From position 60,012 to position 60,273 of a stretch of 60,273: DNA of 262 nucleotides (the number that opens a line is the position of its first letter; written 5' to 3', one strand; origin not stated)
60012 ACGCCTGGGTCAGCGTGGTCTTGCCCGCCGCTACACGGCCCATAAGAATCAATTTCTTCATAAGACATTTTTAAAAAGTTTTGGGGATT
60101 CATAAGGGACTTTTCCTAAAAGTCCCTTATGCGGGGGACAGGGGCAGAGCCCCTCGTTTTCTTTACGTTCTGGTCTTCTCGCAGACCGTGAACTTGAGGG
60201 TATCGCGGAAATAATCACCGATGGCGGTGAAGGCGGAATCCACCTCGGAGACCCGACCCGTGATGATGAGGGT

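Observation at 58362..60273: ParA-like ATPase plus disordered partner at the 3' end of a microcompartment operon: candidate McdAB-like metabolosome positioning system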

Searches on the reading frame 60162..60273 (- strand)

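Call 3: search_protein_families(library=pfam, proteins=[window:60162-60273:-], max_evalue=0.1)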
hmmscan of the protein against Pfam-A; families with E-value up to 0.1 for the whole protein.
window:60162-60273:- (36 aa): 1 family
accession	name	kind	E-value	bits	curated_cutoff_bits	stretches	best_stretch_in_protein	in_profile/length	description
PF00936.24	BMC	-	0.025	15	24.5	1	1-31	40-72/75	BMC domain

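Call 4: search_protein_families(library=ncbifam, proteins=[window:60162-60273:-], max_evalue=0.1)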
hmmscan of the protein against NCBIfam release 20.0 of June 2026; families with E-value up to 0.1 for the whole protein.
window:60162-60273:- (36 aa): 0 families
